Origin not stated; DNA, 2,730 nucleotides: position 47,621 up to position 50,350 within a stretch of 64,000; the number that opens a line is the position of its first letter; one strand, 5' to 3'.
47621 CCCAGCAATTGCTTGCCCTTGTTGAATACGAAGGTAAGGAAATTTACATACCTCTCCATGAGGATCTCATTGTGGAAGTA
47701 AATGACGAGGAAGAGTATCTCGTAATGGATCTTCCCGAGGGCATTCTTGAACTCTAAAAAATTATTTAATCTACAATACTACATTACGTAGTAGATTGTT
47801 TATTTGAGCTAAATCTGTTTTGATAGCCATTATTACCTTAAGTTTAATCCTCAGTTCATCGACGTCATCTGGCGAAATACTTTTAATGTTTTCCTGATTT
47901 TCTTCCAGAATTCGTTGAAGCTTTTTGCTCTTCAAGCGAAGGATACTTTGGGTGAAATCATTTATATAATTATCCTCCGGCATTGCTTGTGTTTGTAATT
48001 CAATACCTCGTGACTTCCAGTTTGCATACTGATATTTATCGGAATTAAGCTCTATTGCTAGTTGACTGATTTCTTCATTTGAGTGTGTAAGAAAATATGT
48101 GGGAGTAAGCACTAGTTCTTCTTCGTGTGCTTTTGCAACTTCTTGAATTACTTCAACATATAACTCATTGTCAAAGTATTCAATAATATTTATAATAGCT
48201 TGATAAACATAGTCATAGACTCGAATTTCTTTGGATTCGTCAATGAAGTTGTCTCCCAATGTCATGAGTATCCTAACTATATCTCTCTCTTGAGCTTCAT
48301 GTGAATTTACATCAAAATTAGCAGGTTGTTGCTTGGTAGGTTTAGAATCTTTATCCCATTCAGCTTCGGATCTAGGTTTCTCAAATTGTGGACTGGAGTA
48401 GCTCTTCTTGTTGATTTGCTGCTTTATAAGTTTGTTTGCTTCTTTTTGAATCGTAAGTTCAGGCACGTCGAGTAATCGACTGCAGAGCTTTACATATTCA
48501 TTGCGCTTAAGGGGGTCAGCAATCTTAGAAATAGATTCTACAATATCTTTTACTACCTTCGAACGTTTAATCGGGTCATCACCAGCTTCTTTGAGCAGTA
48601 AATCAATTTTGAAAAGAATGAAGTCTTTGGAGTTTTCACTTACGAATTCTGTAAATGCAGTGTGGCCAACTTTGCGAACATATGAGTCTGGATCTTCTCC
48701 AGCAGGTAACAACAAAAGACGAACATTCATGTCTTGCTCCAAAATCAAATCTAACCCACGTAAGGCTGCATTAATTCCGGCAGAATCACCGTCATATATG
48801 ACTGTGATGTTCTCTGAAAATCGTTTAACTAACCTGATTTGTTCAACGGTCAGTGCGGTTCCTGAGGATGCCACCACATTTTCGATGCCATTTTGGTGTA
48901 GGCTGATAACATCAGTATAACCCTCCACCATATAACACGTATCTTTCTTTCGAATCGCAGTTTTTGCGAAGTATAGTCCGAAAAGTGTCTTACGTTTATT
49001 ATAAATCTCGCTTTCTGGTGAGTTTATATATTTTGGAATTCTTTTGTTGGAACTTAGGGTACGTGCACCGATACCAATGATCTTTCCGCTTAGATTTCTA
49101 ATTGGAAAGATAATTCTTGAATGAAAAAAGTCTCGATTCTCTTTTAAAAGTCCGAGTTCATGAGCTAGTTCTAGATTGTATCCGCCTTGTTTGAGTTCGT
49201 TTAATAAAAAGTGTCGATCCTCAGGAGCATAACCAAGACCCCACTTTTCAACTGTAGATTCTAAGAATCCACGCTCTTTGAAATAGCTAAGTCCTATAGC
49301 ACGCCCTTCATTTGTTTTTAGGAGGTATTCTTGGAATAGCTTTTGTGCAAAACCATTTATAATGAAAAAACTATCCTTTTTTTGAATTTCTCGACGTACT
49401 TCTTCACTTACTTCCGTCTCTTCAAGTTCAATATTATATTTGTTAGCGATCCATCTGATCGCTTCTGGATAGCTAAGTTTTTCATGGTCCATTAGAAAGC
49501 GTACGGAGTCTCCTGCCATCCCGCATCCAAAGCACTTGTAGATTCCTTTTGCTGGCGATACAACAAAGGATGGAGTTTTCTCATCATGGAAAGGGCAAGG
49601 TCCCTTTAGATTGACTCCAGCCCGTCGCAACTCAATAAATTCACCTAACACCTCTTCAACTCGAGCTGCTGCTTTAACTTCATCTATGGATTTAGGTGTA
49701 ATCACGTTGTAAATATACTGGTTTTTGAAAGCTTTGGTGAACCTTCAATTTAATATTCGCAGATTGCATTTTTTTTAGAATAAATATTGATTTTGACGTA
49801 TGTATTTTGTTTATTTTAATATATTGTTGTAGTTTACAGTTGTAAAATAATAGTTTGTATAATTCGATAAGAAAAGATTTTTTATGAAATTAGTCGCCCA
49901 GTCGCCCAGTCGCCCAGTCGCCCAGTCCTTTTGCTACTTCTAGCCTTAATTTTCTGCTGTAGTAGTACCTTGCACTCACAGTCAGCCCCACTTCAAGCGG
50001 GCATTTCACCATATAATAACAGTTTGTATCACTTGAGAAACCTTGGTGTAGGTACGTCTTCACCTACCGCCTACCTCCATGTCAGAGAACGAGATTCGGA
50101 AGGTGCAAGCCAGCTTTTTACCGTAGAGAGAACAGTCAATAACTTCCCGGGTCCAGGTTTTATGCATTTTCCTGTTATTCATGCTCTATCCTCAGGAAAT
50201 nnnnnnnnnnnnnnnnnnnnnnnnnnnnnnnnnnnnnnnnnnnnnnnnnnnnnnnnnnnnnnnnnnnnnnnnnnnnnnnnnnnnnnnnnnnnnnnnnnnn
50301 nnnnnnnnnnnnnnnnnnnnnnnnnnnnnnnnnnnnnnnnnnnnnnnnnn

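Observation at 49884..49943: GC-rich 8-nt tandem repeat inside a signal-peptide coding region: candidate slipped-strand ON/OFF switch, currently frame-shifted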

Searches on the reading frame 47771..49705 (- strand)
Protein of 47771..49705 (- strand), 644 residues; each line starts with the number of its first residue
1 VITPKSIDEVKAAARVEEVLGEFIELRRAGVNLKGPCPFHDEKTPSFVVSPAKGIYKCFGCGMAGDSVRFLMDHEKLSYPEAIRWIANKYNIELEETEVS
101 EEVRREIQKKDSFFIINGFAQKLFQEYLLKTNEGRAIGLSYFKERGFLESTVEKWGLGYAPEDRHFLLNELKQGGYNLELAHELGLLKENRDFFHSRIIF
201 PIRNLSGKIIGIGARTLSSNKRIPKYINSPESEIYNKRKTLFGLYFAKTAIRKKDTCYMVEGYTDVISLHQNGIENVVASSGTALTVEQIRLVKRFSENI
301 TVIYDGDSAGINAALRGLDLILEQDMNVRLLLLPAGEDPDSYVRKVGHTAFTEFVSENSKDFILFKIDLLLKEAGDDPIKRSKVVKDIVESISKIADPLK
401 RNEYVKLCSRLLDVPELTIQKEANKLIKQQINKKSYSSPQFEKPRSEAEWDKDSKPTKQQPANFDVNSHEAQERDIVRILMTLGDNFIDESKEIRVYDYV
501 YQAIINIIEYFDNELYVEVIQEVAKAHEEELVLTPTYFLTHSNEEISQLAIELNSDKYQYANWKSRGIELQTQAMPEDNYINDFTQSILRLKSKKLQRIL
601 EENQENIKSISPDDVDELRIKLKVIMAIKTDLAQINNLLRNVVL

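Call 6: search_protein_families(library=pfam, proteins=[window:47771-49705:-], max_evalue=0.01)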
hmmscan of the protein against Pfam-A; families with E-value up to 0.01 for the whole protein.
window:47771-49705:- (644 aa): 7 families
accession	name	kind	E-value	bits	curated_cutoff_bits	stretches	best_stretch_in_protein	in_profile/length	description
PF01807.25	Zn_ribbon_DnaG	-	3.2e-32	110.7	24.9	1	3-97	2-96/98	CHC2 zinc finger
PF08275.17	DNAG_N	-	7.9e-32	110.5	26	1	126-247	3-127/128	DNA primase catalytic core, N-terminal domain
PF13155.12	Toprim_2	-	2.9e-22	79.3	22.1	1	258-342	1-87/88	Toprim-like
PF13662.12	Toprim_4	-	2.7e-16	60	25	1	258-329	4-82/85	Toprim domain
PF01751.28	Toprim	-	2.5e-09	37.6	23.1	1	258-321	3-84/96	Toprim domain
PF10410.14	DnaB_bind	-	5.7e-08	33.3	20.6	1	365-415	3-54/56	DnaB-helicase binding domain of primase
PF13362.12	Toprim_3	-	8.7e-08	32.9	27.2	1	258-347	3-93/95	Toprim domain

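Call 23: list_cluster_members(proteins=[P0001, window:47771-49705:-, window:51193-52614:+, window:50724-51191:+, window:52694-53428:-, window:49931-50734:+])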
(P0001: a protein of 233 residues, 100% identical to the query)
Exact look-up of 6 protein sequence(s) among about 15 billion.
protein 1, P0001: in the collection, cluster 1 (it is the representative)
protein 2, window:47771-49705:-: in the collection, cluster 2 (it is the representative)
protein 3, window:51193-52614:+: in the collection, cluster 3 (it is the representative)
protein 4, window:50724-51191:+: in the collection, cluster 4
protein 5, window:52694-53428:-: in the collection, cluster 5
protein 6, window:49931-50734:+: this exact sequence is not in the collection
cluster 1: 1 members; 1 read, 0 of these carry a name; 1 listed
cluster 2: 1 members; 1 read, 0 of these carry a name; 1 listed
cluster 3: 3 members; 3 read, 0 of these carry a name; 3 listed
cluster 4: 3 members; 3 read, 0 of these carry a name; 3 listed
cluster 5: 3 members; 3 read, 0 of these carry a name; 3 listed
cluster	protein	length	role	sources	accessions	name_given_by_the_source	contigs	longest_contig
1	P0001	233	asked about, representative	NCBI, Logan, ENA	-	-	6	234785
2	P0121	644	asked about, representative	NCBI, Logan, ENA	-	-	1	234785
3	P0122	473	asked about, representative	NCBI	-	-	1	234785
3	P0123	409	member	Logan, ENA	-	-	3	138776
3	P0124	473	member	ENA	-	-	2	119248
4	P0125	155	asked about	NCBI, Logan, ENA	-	-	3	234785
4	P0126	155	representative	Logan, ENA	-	-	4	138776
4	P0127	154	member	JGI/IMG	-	-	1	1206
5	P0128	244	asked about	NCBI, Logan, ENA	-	-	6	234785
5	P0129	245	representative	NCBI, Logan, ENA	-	-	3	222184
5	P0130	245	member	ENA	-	-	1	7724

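Call 24: find_encoding_contigs(protein=P0124, flank=3000, max_places=10)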
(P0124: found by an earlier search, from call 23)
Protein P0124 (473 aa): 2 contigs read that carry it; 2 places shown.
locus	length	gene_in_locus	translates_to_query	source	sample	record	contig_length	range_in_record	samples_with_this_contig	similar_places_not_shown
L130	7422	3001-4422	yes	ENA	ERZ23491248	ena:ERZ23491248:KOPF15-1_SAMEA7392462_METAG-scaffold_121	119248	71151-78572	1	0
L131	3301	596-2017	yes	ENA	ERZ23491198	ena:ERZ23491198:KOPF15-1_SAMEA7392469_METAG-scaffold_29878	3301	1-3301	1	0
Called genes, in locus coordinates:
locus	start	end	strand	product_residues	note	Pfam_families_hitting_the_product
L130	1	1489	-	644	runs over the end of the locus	PF01807:Zn_ribbon_DnaG, PF08275:DNAG_N, PF01751:Toprim, PF13155:Toprim_2, PF13362:Toprim_3, PF13662:Toprim_4, PF10410:DnaB_bind (weak), PF28534:DUF8430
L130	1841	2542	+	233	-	-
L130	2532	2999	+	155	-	-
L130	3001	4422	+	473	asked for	PF18962:Por_Secre_tail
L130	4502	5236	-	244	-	PF01113:DapB_N, PF05173:DapB_C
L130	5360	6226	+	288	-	PF01039:Carboxyl_trans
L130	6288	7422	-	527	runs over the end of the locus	PF10079:Rossmann-like_BshC, PF24850:CC_BshC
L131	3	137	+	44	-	?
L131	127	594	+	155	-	-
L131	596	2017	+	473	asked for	PF18962:Por_Secre_tail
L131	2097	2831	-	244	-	PF01113:DapB_N, PF05173:DapB_C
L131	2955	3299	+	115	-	?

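Call 25: find_encoding_contigs(protein=P0129, flank=5000, max_places=10)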
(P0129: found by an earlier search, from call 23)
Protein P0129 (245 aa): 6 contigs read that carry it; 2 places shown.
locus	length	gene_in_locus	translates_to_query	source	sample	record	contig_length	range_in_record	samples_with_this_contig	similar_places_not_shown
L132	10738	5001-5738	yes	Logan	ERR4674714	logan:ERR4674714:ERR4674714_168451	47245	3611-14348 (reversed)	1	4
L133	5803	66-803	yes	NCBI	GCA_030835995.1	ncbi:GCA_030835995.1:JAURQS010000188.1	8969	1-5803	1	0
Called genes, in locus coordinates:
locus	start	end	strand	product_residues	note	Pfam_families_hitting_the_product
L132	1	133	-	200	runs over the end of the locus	PF01926:MMR_HSR1, PF02421:FeoB_N, PF03193:RsgA_GTPase (faint)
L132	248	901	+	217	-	-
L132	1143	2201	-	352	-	PF19300:BPD_transp_1_N, PF00528:BPD_transp_1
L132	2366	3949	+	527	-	PF10079:Rossmann-like_BshC, PF24850:CC_BshC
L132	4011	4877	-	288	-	PF01039:Carboxyl_trans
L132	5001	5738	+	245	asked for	PF01113:DapB_N, PF05173:DapB_C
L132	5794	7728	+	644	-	PF01807:Zn_ribbon_DnaG, PF08275:DNAG_N, PF01751:Toprim, PF13155:Toprim_2, PF13362:Toprim_3 (weak), PF13662:Toprim_4, PF10410:DnaB_bind (weak), PF28534:DUF8430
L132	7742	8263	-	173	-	PF24986:PRC_RimM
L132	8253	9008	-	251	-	-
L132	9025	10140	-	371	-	PF02568:ThiI (faint), PF03054:tRNA_Me_trans, PF20259:tRNA_Me_trans_M, PF20258:tRNA_Me_trans_C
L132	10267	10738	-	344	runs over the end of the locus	PF00291:PALP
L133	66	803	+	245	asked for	PF01113:DapB_N, PF05173:DapB_C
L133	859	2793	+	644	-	PF01807:Zn_ribbon_DnaG, PF08275:DNAG_N, PF01751:Toprim, PF13155:Toprim_2, PF13362:Toprim_3 (weak), PF13662:Toprim_4, PF10410:DnaB_bind (weak), PF28534:DUF8430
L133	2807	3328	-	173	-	PF24986:PRC_RimM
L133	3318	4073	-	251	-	-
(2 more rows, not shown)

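Call 39: find_encoding_contigs(protein=P0123, flank=2500, max_places=10)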
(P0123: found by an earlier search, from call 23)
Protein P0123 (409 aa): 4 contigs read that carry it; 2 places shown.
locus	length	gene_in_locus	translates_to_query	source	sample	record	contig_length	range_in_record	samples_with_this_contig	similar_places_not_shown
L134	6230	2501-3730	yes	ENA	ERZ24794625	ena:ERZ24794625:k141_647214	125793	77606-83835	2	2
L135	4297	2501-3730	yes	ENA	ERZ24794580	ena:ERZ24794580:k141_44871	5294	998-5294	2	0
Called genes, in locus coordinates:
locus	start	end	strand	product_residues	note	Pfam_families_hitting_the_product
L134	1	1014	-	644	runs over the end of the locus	PF01807:Zn_ribbon_DnaG, PF08275:DNAG_N, PF01751:Toprim, PF13155:Toprim_2, PF13362:Toprim_3 (weak), PF13662:Toprim_4, PF10410:DnaB_bind (weak), PF28534:DUF8430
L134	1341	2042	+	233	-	-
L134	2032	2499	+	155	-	-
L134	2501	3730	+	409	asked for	-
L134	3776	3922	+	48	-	PF18962:Por_Secre_tail (weak)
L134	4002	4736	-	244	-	PF01113:DapB_N, PF05173:DapB_C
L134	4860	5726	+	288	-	PF01039:Carboxyl_trans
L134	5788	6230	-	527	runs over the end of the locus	PF10079:Rossmann-like_BshC, PF24850:CC_BshC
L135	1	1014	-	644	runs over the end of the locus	PF01807:Zn_ribbon_DnaG, PF08275:DNAG_N, PF01751:Toprim, PF13155:Toprim_2, PF13362:Toprim_3 (weak), PF13662:Toprim_4, PF10410:DnaB_bind (weak), PF28534:DUF8430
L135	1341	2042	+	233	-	-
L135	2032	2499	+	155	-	-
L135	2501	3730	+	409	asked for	-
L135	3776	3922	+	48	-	PF18962:Por_Secre_tail (weak)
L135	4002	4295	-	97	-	?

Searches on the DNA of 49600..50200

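Call 61: search_rna_families(source=window, start=49600, end=50200, threshold=evalue, max_evalue=1)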
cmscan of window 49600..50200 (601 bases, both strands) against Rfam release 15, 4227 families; matches with E-value up to 1: 0.
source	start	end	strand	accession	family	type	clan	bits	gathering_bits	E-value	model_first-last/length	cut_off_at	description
